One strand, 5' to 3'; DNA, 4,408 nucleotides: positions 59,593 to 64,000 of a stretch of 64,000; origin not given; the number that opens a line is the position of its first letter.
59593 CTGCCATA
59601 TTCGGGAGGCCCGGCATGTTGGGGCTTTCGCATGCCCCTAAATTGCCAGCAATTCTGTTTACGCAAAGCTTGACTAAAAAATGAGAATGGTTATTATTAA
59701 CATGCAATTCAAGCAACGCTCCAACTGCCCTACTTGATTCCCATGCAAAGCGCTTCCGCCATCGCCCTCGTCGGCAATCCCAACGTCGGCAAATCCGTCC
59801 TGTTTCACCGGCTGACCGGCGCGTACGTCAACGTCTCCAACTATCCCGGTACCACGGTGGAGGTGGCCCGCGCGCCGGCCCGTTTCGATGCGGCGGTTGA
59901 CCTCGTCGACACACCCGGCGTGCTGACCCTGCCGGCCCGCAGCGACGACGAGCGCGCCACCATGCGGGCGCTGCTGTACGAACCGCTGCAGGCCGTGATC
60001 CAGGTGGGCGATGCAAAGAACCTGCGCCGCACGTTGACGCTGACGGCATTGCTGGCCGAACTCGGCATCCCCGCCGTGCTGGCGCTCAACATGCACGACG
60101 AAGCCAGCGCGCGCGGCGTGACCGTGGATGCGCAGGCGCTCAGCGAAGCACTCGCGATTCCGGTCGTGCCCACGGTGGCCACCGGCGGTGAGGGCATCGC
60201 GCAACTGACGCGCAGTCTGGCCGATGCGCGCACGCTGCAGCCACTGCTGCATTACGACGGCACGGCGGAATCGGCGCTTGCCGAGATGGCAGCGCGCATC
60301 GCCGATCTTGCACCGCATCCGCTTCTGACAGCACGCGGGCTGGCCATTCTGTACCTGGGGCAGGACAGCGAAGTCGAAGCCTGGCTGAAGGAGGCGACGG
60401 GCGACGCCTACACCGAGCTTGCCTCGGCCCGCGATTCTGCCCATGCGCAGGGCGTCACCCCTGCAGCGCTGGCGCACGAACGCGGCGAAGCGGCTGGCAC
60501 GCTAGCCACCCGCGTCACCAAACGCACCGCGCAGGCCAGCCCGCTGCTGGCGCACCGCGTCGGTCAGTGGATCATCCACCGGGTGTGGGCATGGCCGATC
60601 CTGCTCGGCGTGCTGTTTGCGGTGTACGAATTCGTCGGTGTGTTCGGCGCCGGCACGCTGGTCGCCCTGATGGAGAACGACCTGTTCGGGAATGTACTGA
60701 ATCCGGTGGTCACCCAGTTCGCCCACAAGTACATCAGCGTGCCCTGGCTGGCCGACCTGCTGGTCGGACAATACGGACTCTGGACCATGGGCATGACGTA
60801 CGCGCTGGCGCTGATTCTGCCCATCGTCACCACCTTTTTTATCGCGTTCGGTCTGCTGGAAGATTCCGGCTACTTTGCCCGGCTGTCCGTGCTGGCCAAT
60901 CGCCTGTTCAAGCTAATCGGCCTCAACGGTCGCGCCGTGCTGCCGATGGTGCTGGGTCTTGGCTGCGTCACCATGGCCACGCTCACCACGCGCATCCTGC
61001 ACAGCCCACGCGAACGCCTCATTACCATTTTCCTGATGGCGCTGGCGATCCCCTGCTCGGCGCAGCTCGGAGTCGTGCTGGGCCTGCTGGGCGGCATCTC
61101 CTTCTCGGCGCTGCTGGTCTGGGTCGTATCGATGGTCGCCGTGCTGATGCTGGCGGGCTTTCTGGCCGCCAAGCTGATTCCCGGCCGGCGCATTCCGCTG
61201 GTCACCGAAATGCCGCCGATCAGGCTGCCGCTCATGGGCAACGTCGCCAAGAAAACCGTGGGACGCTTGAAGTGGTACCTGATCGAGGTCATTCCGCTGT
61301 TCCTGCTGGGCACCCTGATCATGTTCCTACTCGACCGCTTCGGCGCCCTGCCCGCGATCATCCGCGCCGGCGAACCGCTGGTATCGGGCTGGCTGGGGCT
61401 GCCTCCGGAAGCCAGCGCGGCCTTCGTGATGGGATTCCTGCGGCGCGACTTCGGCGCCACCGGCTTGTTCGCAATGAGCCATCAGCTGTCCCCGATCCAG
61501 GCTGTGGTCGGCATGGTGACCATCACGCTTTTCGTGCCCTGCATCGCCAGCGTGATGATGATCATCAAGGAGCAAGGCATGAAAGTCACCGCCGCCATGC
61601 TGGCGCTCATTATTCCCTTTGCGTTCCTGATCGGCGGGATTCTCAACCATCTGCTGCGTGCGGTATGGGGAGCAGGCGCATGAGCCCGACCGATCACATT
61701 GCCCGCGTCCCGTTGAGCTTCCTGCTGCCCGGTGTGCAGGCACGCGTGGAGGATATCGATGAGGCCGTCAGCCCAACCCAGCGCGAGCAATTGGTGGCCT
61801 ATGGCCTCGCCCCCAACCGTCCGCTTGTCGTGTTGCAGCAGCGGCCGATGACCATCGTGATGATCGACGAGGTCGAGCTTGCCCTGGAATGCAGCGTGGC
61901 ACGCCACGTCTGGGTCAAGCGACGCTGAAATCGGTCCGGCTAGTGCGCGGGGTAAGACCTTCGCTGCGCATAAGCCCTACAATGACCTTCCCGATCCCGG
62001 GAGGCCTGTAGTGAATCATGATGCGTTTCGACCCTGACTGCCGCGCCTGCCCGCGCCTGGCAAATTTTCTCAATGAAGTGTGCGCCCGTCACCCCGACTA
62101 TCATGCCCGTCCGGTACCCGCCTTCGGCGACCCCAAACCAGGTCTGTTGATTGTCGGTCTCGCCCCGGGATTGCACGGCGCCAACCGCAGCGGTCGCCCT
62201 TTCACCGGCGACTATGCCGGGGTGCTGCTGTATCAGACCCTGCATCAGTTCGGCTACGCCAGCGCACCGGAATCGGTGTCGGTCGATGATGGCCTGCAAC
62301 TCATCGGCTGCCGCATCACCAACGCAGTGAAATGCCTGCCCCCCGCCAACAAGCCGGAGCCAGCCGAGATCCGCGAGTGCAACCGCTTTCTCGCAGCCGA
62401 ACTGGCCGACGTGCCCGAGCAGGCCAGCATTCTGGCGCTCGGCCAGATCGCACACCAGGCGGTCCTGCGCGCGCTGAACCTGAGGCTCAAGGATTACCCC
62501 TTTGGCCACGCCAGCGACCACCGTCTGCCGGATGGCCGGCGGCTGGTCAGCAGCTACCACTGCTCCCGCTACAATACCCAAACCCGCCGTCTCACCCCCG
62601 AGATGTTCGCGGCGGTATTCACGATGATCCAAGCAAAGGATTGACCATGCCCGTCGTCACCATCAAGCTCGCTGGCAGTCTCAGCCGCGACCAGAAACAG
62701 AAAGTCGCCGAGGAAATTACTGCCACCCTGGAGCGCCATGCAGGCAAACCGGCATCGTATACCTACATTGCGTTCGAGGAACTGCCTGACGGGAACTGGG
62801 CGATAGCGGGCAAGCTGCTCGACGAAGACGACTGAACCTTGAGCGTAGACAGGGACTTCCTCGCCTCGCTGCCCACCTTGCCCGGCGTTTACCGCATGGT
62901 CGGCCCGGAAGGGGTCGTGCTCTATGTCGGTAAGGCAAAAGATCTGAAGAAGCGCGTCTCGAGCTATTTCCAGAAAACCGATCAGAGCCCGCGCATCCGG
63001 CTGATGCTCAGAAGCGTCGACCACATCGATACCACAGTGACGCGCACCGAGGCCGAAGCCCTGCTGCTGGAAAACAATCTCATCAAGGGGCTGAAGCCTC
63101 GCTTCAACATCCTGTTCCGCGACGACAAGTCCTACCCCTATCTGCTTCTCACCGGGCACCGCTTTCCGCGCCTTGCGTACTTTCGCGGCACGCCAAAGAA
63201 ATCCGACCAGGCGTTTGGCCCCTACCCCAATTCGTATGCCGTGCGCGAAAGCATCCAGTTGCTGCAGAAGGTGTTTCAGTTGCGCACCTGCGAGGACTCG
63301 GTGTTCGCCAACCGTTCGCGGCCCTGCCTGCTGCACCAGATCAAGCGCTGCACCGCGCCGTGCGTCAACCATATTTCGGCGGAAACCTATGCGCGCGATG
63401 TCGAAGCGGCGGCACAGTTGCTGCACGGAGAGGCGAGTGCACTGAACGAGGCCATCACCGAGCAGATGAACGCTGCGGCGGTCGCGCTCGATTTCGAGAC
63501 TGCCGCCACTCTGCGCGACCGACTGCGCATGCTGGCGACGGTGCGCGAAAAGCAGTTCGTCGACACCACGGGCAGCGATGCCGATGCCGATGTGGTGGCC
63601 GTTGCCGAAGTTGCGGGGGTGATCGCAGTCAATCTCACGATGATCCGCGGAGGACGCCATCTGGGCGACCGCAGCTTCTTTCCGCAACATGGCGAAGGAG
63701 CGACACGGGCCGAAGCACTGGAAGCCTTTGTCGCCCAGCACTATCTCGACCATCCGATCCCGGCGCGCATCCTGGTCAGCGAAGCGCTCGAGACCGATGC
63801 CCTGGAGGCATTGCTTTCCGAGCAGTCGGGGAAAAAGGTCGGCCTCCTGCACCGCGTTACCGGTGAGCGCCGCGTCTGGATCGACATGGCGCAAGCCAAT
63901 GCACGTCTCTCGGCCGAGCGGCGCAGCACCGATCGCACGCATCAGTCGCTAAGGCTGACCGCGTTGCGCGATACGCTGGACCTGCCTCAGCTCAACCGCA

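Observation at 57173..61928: Fur-boxed iron locus coupling an OprB-like porin to Feo: hemP-bfd-small Cys protein-porin-feoB-feoA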

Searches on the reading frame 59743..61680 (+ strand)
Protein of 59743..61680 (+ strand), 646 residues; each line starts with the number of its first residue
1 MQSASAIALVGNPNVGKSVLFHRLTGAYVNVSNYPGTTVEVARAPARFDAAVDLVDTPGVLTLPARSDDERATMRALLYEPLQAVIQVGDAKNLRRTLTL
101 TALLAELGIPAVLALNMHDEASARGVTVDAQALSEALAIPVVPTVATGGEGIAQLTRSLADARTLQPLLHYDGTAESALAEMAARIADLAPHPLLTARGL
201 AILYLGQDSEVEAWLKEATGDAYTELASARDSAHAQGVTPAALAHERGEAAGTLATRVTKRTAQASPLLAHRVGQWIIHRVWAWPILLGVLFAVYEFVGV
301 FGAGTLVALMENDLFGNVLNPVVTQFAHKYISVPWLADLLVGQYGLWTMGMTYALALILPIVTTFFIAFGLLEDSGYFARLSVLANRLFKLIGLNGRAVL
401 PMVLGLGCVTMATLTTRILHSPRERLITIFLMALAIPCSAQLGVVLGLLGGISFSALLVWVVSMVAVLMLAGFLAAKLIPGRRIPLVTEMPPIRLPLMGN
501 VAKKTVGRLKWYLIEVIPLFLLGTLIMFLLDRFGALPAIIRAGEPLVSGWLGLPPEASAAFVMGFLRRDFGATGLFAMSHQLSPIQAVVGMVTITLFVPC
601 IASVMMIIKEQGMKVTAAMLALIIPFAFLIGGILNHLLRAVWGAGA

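Call 8: search_protein_families(library=pfam, proteins=[window:59743-61680:+], max_evalue=0.01)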
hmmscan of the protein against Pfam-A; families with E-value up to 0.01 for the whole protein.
window:59743-61680:+ (646 aa): 5 families
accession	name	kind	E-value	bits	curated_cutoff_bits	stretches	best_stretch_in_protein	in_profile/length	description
PF02421.24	FeoB_N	-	3.4e-47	160.3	27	1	6-157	2-154/156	Ferrous iron transport protein B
PF07670.19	Gate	-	3.3e-28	98.6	29.6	2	358-450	4-102/104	Nucleoside recognition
PF01926.29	MMR_HSR1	-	4.5e-17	62.6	21.9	1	7-116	2-112/113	50S ribosome-binding GTPase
PF07664.17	FeoB_C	-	6e-08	32.7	26.6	1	458-508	2-54/54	Ferrous iron transport protein B C terminus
PF17910.6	FeoB_Cyto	-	0.001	19.8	23.4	1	171-235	1-63/90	FeoB cytosolic helical domain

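Call 9: search_protein_families(library=ncbifam, proteins=[window:59743-61680:+], max_evalue=0.01)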
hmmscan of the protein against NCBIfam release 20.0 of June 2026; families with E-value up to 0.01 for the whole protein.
window:59743-61680:+ (646 aa): 22 families
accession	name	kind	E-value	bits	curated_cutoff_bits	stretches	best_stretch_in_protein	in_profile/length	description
TIGR00437.1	feoB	equivalog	3.8e-113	379.3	315.65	1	11-610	1-594/594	ferrous iron transport protein B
NF007105.0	PRK09554.1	equivalog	4.2e-62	210.4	683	1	6-529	5-528/772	Fe(2+) transporter permease subunit FeoB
TIGR03594.1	GTPase_EngA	equivalog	1.4e-11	44.1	306.7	1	6-161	2-158/432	ribosome biogenesis GTPase Der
TIGR00231.1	small_GTP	domain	2.6e-11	43.6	42.5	1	6-156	5-159/164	GTP-binding protein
NF000908.1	PRK00089.1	equivalog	1.9e-10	40.5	237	1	4-169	3-173/291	GTPase Era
TIGR03596.1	GTPase_YlqF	equivalog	6e-08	32.4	208.2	1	6-70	120-181/276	ribosome biogenesis GTPase YlqF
TIGR03918.1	GTP_HydF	equivalog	7.2e-08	31.7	325.55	1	6-162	9-166/392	[FeFe] hydrogenase H-cluster maturation GTPase HydF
NF003255.0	PRK04213.1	equivalog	1.1e-07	31.3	164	1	4-59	9-61/204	GTP-binding protein EngB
NF007171.0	PRK09602.1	subfamily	2.9e-07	29.7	387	1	6-43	4-41/397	YchF-related putative GTPase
TIGR02729.1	Obg_CgtA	equivalog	8.4e-06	25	280.25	1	5-60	158-215/329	Obg family GTPase CgtA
NF003661.0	PRK05291.1-3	equivalog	1e-05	25.1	380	1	6-60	218-274/448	tRNA uridine-5-carboxymethylaminomethyl(34) synthesis GTPase MnmE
TIGR03597.1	GTPase_YqeH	equivalog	1.1e-05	24.7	297.4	1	7-62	158-217/361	ribosome biogenesis GTPase YqeH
TIGR03598.1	GTPase_YsxC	equivalog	1.9e-05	24.4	124.45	1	4-135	18-156/186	ribosome biogenesis GTP-binding protein YihA/YsxC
NF008956.1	PRK12299.1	equivalog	2.8e-05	23.2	300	1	6-60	160-216/327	GTPase ObgE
NF008955.0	PRK12297.1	equivalog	3.9e-05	22.7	406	1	5-40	160-195/429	GTPase ObgE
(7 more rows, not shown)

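Call 75: find_related_loci(query=window:59743-61680:+, collection=genome_contigs, flank=5000)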
Query window:59743-61680:+ (646 aa) in genome_contigs; peptide patterns used: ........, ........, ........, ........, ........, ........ (x = any residue, [..] = any of these).
451 stretches matched a pattern; 416 encode a relative of the query (tblastn E <= 1e-3); the best 80 are kept; 80 distinct loci.
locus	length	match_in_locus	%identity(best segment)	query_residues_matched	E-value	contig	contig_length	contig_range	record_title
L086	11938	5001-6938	92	1-646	0e+0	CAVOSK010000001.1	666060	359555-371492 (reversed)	MAG: uncultured beta proteobacterium isolate MFD09964.bin.1.98 genome assembly, contig: contig_14581, whole genome shotg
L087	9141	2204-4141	92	1-646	0e+0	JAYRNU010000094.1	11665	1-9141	MAG: Thiobacillus sp. isolate XM2_XAASGE4bin.36 k141_866771, whole genome shotgun sequence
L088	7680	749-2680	87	3-646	0e+0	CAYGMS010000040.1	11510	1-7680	MAG TPA_asm: uncultured Thiobacillus sp. isolate ERP113451_co4_95 genome assembly, contig: NODE_3618_length_11510_cov_11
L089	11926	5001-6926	89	5-646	0e+0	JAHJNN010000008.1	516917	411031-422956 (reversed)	MAG: Gammaproteobacteria bacterium isolate Old_saline_glass_biofilm.mb.4 Old_saline_glass_bi.mb.4_k141_26181, whole geno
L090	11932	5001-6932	88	3-646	0e+0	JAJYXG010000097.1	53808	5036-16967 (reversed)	MAG: Proteobacteria bacterium isolate FK3.bin20 NODE_1087_length_53808_cov_3.934241, whole genome shotgun sequence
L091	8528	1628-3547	88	3-642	0e+0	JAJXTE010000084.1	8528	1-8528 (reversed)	MAG: Proteobacteria bacterium isolate BP4.bin37 NODE_11949_length_8528_cov_9.790382, whole genome shotgun sequence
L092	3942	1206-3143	87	1-646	0e+0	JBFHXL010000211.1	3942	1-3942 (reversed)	MAG: Thiobacillus sp. isolate Mix_sand09.2021.07.Z.56 k141_158352_length_3942_cov_13.2860, whole genome shotgun sequence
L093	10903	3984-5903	88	3-642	0e+0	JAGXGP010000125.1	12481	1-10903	MAG: Hydrogenophilales bacterium isolate LH_M41 k141_1171901, whole genome shotgun sequence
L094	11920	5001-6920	86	3-642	0e+0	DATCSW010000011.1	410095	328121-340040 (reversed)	MAG TPA_asm: Thiobacillus sp. isolate SMAG_U7315 k141_179293, whole genome shotgun sequence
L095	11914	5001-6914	87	5-642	0e+0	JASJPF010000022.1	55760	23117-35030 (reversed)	MAG: Thiobacillus sp. isolate MAG_58 NODE_333_length_55760_cov_11.598815, whole genome shotgun sequence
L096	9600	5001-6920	86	3-642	0e+0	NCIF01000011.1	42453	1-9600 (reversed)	MAG: Hydrogenophilales bacterium 17-61-9 lw04302015_17_scaffold_363, whole genome shotgun sequence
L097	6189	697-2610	89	5-642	0e+0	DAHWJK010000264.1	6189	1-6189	MAG TPA_asm: Thiobacillus sp. isolate clean1316 k141_735513, whole genome shotgun sequence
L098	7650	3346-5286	79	3-646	0e+0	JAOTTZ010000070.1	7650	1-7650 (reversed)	MAG: Burkholderiaceae bacterium isolate 13_July_SF_Bin36 13_July_SF_Bin36_scaffold_4322_c1, whole genome shotgun sequenc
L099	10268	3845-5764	78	3-642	0e+0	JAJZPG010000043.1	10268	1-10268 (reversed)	MAG: Proteobacteria bacterium isolate SKS1.bin116 NODE_11538_length_10268_cov_10.301055, whole genome shotgun sequence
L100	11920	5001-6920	87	3-642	0e+0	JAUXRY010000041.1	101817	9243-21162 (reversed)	MAG: Thiobacillus sp. isolate C12_metabat.bin.19_sub C12_k141_76477, whole genome shotgun sequence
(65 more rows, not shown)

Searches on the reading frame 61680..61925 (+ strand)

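Call 8: search_protein_families(library=pfam, proteins=[window:61680-61925:+], max_evalue=0.01)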
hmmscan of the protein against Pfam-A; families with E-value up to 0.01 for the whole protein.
window:61680-61925:+ (82 aa): 1 family
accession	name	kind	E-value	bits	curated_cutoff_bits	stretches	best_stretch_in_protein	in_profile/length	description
PF04023.20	FeoA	-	3.3e-09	37.1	23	1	10-80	1-73/74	FeoA domain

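Call 9: search_protein_families(library=ncbifam, proteins=[window:61680-61925:+], max_evalue=0.01)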
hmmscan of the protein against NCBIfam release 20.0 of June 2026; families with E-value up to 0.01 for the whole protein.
window:61680-61925:+ (82 aa): 0 families

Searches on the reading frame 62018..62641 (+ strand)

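Call 86: search_protein_families(library=pfam, proteins=[window:62018-62641:+], max_evalue=0.00001)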
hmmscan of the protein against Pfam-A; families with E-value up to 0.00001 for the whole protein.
window:62018-62641:+ (208 aa): 1 family
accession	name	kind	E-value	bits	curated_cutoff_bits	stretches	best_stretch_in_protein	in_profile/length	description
PF03167.25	UDG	-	7.7e-27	94.5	24.3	1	35-201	2-137/141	Uracil DNA glycosylase superfamily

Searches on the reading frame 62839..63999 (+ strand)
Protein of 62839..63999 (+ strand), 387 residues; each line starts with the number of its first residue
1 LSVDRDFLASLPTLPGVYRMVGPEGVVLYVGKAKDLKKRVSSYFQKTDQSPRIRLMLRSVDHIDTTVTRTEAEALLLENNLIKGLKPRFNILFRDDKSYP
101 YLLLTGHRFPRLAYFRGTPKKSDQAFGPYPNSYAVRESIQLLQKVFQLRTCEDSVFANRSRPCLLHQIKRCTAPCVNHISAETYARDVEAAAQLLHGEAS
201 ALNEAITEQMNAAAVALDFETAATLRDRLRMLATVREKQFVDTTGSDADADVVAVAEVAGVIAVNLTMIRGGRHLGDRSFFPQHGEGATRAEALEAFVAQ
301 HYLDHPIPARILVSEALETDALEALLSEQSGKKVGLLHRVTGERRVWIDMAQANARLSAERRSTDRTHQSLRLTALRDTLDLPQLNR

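Call 86: search_protein_families(library=pfam, proteins=[window:62839-63999:+], max_evalue=0.00001)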
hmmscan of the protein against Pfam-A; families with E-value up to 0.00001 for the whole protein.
window:62839-63999:+ (387 aa): 2 families
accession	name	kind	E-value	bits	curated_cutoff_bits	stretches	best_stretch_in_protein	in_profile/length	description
PF22920.2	UvrC_RNaseH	-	2.5e-34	118.1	24.3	1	249-361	1-115/116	UvrC Ribonuclease H-like domain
PF01541.30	GIY-YIG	-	5.2e-08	33.5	22.6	1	16-87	3-74/78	GIY-YIG catalytic domain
